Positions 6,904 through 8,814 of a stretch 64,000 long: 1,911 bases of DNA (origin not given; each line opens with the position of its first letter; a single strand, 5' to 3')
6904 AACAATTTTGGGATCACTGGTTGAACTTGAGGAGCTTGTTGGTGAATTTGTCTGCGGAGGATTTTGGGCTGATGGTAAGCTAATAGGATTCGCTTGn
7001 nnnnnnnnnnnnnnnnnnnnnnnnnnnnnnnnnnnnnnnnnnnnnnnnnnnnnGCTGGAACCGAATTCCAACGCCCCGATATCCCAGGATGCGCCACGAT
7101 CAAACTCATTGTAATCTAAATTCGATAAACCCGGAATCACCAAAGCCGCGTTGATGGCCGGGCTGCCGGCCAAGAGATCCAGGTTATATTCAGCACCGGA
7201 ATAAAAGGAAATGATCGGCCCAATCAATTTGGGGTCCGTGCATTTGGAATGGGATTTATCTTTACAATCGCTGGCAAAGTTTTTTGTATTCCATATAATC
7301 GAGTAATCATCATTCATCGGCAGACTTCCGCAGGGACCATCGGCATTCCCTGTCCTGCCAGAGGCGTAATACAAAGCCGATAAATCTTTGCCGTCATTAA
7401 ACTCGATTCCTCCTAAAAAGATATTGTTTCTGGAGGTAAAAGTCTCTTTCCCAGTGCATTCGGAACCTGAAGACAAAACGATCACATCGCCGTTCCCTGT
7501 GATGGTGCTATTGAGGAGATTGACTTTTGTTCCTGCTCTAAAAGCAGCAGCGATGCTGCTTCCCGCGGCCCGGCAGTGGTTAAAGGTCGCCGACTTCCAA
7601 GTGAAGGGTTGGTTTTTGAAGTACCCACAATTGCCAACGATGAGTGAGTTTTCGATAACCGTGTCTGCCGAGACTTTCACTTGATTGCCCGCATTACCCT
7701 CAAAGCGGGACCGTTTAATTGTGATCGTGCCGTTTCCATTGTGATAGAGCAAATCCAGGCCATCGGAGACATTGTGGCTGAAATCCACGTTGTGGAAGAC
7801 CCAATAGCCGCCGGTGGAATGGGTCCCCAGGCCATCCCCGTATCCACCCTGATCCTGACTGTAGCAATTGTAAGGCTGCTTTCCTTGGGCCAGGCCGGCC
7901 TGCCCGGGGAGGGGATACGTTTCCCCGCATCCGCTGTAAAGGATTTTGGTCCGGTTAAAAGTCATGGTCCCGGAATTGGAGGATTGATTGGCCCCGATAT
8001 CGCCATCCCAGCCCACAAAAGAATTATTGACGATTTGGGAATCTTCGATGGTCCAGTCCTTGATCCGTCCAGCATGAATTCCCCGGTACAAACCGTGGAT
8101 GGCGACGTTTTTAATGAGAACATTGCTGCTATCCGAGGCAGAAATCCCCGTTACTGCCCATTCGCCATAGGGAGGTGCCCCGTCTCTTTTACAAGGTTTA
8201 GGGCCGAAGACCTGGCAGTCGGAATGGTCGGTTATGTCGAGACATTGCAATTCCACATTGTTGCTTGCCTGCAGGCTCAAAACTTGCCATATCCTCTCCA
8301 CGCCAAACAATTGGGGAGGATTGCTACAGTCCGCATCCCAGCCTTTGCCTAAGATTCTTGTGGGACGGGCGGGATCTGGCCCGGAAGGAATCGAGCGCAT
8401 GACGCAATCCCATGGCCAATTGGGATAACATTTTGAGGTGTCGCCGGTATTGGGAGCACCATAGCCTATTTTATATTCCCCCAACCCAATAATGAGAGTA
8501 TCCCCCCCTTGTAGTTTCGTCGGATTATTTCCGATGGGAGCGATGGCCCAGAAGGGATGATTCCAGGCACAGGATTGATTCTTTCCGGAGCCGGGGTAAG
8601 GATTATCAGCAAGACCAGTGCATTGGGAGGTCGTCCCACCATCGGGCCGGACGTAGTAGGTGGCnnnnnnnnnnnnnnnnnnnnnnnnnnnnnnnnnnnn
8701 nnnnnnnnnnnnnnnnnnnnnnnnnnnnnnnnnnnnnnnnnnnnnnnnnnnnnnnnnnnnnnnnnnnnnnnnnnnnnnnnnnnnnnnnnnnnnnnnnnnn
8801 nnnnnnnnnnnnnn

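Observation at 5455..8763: Secreted beta-helix protein carrying Myxococcus-type cysteine-rich repeats and a 120-bp tandem-repeat linker, sited between pseudopilins and a deacetylase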

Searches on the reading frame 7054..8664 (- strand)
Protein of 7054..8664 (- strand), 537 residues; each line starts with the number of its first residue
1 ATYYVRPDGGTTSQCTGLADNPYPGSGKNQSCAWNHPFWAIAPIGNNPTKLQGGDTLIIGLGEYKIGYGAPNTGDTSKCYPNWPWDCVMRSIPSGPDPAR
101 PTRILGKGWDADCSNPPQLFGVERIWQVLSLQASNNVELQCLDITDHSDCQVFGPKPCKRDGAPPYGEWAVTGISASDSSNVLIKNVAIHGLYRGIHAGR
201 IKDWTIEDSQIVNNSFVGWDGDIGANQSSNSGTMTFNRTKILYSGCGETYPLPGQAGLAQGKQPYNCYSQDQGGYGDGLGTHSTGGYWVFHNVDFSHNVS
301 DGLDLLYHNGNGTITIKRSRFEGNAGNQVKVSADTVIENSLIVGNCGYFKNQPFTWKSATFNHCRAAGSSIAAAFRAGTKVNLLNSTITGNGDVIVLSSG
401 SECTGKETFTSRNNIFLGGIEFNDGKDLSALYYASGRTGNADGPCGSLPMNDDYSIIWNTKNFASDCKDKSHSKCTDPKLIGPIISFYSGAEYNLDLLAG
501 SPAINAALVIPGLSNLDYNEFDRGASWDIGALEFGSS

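Call 12: find_homologous_proteins(query=window:7054-8664:-)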
Query seq(537 aa) (537 aa): 1774 proteins with E <= 0.001 among 8000 candidates; the best 120 are listed.
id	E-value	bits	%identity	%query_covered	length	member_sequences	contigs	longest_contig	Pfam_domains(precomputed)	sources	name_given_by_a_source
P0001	4.0e-264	896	71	100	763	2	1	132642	PF13948.12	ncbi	-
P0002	5.2e-241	819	65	99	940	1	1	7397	PF13948.12,PF16841.12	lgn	-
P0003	4.9e-238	810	65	100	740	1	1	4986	PF13948.12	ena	-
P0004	3.2e-237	807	64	100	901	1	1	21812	PF13948.12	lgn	-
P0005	5.1e-237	806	65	100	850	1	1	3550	PF13229.13,PF13948.12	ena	-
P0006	1.5e-234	798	65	100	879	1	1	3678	PF13229.13,PF13948.12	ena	-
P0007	5.3e-232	790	62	100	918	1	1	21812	-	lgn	-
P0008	5.7e-231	786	64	100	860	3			PF13948.12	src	-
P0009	1.1e-230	785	62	100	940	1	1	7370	-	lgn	-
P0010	2.2e-229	781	65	100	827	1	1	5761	-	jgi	jgi:hypothetical protein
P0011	1.9e-224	765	63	99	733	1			-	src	-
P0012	4.1e-223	760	62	100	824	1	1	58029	-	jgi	jgi:hypothetical protein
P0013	1.9e-220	752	60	100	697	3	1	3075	-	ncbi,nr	ncbi:MAG: hypothetical protein KAR32_08465, partial [Candidatus Omnitrophica bacterium]|nr:hypotheti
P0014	9.2e-220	749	61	100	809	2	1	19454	PF13229.13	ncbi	-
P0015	5.2e-216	737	61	100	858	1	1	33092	PF07495.20,PF13229.13,PF17957.8,PF13750.13,PF16640.12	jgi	jgi:hypothetical protein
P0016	3.2e-214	731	59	100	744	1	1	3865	PF13229.13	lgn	-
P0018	4.5e-214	731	61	100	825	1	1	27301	PF13229.13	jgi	jgi:hypothetical protein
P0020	5.0e-210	717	60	100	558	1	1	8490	PF13229.13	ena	-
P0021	1.2e-209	716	60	100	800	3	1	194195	-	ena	-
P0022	2.8e-206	705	57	100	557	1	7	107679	PF13229.13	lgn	-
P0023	1.1e-204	700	57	100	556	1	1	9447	PF13229.13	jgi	jgi:hypothetical protein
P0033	4.4e-193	661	57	100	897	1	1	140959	PF13948.12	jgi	-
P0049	2.1e-185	636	56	100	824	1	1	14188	PF13229.13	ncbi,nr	ncbi:MAG: right-handed parallel beta-helix repeat-containing protein, partial [Candidatus Omnitrophi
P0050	1.5e-184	633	55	100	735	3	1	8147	PF13229.13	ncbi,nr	ncbi:MAG: right-handed parallel beta-helix repeat-containing protein, partial [Candidatus Omnitrophi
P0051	1.0e-181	624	55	100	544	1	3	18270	PF13229.13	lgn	-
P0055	1.1e-175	604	67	74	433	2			PF13229.13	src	-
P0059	1.0e-162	561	57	85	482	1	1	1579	PF13229.13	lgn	-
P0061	7.8e-162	558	55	95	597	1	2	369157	PF13229.13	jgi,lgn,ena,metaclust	metaclust:\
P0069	1.8e-150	521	48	99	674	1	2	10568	PF13229.13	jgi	jgi:hypothetical protein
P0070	4.4e-150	519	53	86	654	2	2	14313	PF13229.13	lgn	-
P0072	5.8e-150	519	50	95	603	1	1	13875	PF13229.13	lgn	-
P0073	4.0e-149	516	47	100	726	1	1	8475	PF13229.13,PF13715.13,PF13620.13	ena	-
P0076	1.9e-146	507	48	98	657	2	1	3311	PF13229.13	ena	-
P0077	3.1e-146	507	48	100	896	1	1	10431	PF13229.13,PF22842.4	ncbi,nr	ncbi:MAG: DUF1565 domain-containing protein [Chloroflexi bacterium]|nr:DUF1565 domain-containing pro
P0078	5.3e-145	503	69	62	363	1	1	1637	PF13229.13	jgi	-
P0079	5.9e-145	502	49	99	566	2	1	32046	PF13229.13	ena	-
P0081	1.6e-144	501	48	99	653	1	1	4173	PF13229.13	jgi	-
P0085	4.6e-144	499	49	99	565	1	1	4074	PF13229.13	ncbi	-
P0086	1.2e-143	498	47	100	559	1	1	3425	PF13229.13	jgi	jgi:hypothetical protein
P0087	2.8e-143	497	48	99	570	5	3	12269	PF13229.13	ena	-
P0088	2.9e-143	497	47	100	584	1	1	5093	PF13229.13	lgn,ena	-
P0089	4.9e-143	496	47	99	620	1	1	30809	PF13229.13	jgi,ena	-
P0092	1.6e-142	494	48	94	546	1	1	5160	PF13229.13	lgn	-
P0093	1.6e-142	494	47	99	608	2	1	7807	PF13229.13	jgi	jgi:hypothetical protein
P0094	2.1e-142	494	47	94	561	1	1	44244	PF13229.13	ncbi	-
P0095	2.6e-142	494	46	99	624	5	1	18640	PF13229.13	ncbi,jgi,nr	ncbi:MAG: right-handed parallel beta-helix repeat-containing protein [Chloroflexi bacterium]|nr:righ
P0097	3.0e-142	493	48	99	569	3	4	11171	PF13229.13,PF22842.4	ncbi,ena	-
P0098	3.2e-142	493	46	100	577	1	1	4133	PF13229.13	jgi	jgi:hypothetical protein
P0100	7.5e-142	492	47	99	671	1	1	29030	PF13229.13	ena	-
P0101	1.1e-141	491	46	99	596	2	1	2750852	PF13229.13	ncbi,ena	-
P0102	1.4e-141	491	48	99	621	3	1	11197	PF13229.13,PF00404.25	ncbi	ncbi:MAG: choice-of-anchor Q domain-containing protein [Anaerolineae bacterium]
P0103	1.8e-141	491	47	94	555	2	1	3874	PF13229.13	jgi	-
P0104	3.3e-141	490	47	100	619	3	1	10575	PF13229.13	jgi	-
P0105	3.4e-141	490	47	94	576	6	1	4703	PF13229.13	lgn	-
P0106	3.9e-141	490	47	94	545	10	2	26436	PF13229.13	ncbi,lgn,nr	ncbi:MAG: hypothetical protein DWB42_13575 [Chloroflexi bacterium]|nr:hypothetical protein [Chlorofl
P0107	4.0e-141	490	47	99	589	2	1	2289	PF13229.13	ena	-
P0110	5.6e-141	489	47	100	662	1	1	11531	PF13229.13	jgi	jgi:hypothetical protein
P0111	5.8e-141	489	46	99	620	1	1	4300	PF13229.13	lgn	-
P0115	8.5e-141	489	46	94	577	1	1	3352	PF13229.13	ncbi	ncbi:MAG: hypothetical protein AAB658_11660, partial [Chloroflexota bacterium]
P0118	1.2e-140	488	47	94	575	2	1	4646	PF13229.13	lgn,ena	-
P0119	1.5e-140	488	48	94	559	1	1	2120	PF13229.13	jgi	jgi:hypothetical protein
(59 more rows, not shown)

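Call 16: find_encoding_contigs(protein=P0001, flank=10000, max_places=2)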
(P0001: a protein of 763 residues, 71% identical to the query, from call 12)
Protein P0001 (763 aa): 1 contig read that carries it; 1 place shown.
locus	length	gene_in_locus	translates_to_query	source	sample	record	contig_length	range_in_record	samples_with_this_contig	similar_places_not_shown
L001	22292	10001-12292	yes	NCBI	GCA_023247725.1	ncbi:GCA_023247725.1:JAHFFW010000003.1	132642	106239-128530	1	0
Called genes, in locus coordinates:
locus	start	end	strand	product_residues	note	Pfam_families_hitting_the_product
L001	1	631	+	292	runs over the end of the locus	PF00535:Glycos_transf_2, PF10111:Glyco_tranf_2_2, PF13506:Glyco_transf_21, PF13641:Glyco_tranf_2_3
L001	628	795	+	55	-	-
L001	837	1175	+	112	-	PF14602:Hexapep_2 (faint), PF00132:Hexapep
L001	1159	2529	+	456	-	PF04932:Wzy_C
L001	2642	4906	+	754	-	PF13439:Glyco_transf_4, PF13579:Glyco_trans_4_4, PF00534:Glycos_transf_1, PF13692:Glyco_trans_1_4, PF13439:Glyco_transf_4, PF13477:Glyco_trans_4_2, PF13579:Glyco_trans_4_4, PF00534:Glycos_transf_1, +3 more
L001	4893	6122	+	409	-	PF13439:Glyco_transf_4, PF13579:Glyco_trans_4_4 (faint), PF00534:Glycos_transf_1, PF13692:Glyco_trans_1_4, PF13524:Glyco_trans_1_2 (weak)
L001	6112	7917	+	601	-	PF19543:GH123_N (weak), PF22680:Glyco_hydro_123_N_2, PF13320:GH123_cat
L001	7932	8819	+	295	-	-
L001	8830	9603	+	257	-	PF01522:Polysacc_deac_1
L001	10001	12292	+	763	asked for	PF13948:DUF4215 (weak)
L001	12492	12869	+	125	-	PF07963:N_methyl (weak)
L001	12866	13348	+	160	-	PF07963:N_methyl (weak)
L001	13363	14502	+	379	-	-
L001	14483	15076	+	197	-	-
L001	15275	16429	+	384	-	PF13506:Glyco_transf_21, PF00535:Glycos_transf_2, PF13641:Glyco_tranf_2_3, PF13632:Glyco_trans_2_3 (weak)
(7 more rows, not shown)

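Call 19: search_solved_structures(query=A1, max_evalue=1)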
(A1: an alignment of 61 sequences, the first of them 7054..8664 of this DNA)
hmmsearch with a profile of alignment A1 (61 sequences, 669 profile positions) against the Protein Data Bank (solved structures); distinct sequences matched with E-value up to 1: 2.
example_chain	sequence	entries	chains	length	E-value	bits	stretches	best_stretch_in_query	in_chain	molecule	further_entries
7jwf_A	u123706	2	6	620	0.099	14.2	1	205-244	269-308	Glycoside hydrolase family 110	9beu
7jw4_A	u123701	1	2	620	0.099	14.2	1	205-244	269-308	Glycoside hydrolase family 110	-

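Call 22: find_encoding_contigs(protein=P0033, flank=10000, max_places=1)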
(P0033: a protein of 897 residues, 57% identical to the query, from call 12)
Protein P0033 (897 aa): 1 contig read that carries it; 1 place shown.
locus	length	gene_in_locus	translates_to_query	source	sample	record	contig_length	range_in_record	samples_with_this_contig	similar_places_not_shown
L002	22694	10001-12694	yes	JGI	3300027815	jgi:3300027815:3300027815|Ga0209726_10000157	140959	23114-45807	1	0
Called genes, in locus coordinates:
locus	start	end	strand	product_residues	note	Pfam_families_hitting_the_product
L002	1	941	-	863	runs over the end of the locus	PF02516:STT3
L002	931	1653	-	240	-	PF00089:Trypsin, PF13365:Trypsin_2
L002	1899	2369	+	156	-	PF07238:PilZ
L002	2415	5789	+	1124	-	PF05170:AsmA, PF05359:DUF748, PF01203:T2SSN (faint), PF05359:DUF748 (weak)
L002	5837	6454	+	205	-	PF00565:SNase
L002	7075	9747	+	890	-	PF13948:DUF4215 (weak)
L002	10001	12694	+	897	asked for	PF13948:DUF4215 (weak)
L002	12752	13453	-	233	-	PF16241:DUF4900 (weak)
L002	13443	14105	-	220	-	PF07963:N_methyl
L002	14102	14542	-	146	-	-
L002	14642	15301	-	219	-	PF00702:Hydrolase, PF12710:HAD (weak), PF13419:HAD_2, PF13242:Hydrolase_like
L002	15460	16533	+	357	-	PF01926:MMR_HSR1, PF02421:FeoB_N, PF06071:YchF-GTPase_C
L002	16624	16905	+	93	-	-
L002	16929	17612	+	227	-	-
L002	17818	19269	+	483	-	PF01590:GAF, PF13185:GAF_2, PF13492:GAF_3, PF13487:HD_5, PF01966:HD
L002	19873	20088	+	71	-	-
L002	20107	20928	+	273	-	PF13292:DXP_synthase_N, PF00456:Transketolase_N, PF00676:E1_dh, PF09364:XFP_N (weak)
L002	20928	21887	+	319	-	PF02779:Transket_pyr, PF22613:Transketolase_C_1, PF02780:Transketolase_C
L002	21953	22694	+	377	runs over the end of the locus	PF00923:TAL_FSA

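Call 24: find_encoding_contigs(protein=P0021, flank=8000, max_places=1)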
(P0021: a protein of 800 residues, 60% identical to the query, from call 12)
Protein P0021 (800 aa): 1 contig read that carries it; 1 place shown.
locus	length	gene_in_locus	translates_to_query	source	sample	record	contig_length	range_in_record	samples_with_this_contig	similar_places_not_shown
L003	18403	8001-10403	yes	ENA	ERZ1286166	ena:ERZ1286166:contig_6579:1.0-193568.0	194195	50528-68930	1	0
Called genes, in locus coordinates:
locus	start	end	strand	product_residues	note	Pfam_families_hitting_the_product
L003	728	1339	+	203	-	PF13439:Glyco_transf_4, PF13579:Glyco_trans_4_4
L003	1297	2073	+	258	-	PF00534:Glycos_transf_1, PF13692:Glyco_trans_1_4, PF13524:Glyco_trans_1_2 (weak)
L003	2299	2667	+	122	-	PF00534:Glycos_transf_1, PF13692:Glyco_trans_1_4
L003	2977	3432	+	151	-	-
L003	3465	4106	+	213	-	PF13439:Glyco_transf_4 (faint), PF13692:Glyco_trans_1_4, PF00534:Glycos_transf_1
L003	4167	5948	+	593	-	PF19543:GH123_N, PF22680:Glyco_hydro_123_N_2, PF13320:GH123_cat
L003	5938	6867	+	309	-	-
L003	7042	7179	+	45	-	PF04221:RelB (weak)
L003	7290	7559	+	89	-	PF15738:YafQ_toxin, PF05016:ParE_toxin (weak)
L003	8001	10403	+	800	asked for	-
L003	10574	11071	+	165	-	-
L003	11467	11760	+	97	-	-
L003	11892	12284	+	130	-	PF07963:N_methyl (weak)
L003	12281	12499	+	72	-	-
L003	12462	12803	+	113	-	-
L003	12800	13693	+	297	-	-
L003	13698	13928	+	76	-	-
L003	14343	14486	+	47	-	-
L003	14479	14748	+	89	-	-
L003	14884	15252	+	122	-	PF01522:Polysacc_deac_1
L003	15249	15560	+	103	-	-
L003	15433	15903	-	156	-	-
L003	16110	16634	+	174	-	PF08843:AbiEii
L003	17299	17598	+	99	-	-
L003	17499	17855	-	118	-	-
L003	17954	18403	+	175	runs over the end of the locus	-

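Call 25: find_encoding_contigs(protein=P0012, flank=8000, max_places=1)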
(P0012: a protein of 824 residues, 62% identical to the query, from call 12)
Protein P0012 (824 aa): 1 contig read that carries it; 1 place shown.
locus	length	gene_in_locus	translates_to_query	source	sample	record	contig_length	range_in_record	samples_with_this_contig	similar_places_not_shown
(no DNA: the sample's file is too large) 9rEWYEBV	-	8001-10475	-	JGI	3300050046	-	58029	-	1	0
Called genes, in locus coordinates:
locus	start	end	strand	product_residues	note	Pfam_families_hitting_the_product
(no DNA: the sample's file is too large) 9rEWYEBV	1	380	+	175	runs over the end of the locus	PF00355:Rieske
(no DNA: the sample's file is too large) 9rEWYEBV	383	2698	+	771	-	PF00033:Cytochrome_B, PF13631:Cytochrom_B_N_2, PF00032:Cytochrom_B_C, PF02433:FixO (faint), PF00034:Cytochrom_C, PF13442:Cytochrome_CBB3 (weak), PF00034:Cytochrom_C (weak), PF13442:Cytochrome_CBB3 (weak)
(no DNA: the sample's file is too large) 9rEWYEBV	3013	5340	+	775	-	PF13948:DUF4215 (faint)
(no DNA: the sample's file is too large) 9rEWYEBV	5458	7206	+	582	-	PF13371:TPR_9 (faint), PF13431:TPR_17 (faint), PF00515:TPR_1 (faint), PF07719:TPR_2 (faint), PF13181:TPR_8 (faint), PF13414:TPR_11 (weak), PF13424:TPR_12 (weak), PF13432:TPR_16 (weak)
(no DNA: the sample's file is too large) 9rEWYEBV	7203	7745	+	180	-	PF00036:EF-hand_1 (faint), PF13202:EF-hand_5 (faint), PF13405:EF-hand_6 (faint), PF13499:EF-hand_7 (weak)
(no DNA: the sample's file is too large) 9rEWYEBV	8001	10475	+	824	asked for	-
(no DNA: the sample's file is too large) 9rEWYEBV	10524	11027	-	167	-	-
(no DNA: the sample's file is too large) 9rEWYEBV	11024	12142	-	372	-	-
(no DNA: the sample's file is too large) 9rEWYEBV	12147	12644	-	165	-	PF07963:N_methyl (weak)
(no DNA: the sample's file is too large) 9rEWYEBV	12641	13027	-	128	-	-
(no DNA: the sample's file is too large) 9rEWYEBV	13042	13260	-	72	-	-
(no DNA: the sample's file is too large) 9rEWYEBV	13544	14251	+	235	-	PF07238:PilZ, PF23198:PDE8A_N, PF00072:Response_reg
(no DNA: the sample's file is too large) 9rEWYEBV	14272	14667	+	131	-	PF00072:Response_reg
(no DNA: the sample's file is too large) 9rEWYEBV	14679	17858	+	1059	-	PF05231:MASE1, PF08448:PAS_4, PF13426:PAS_9, PF00989:PAS, PF08447:PAS_3, PF08448:PAS_4, PF13426:PAS_9, PF00989:PAS, +12 more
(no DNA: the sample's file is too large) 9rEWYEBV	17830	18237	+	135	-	PF00072:Response_reg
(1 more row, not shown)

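Call 26: predict_structure(alignment_id=A1)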
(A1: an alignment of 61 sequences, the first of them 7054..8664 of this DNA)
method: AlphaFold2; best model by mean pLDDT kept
length: 537 residues; sequences in the alignment: 61
mean_pLDDT: 94.4   pTM: 0.93
mean pLDDT of the five models: 94.4, 94.2, 93.9, 93.9, 93.8
residues with pLDDT >= 90: 479; 70-90: 46; 50-70: 3; < 50: 9
segments of 3 or more residues with pLDDT < 50: 253-261
pLDDT, mean of each block of 10 residues (from residue 1): 98 98 98 98 93 98 96 89 92 98 98 95 97 98 95 95 93 98 98 97 98 97 88 98 92 45 85 95 96 97 96 98 95 98 93 93 91 98 98 96 97 97 91 96 97 97 95 97 84 93 97 95 96 93
secondary structure, 60 per line:
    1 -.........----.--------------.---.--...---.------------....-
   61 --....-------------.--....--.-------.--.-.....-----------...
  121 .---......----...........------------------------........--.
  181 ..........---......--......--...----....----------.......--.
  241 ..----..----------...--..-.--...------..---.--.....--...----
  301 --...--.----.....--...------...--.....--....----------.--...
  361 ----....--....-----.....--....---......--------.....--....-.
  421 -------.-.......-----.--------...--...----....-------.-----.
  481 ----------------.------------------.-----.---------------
elements in order: E2-10 E56-59 E63-66 E102-106 E118-121 E125-130 E135-145 E170-177 E180-190 E194-199 E202-207 E210-212 E217-220 E231-237 E240-242 E287-291 E294-296 E303-305 E313-317 E320-322 E329-331 E334-338 E341-344 H365-368 E371-374 E380-384 E387-390 E394-399 E408-412 E415-418 E430-436 E451-453 E456-458 H463-466
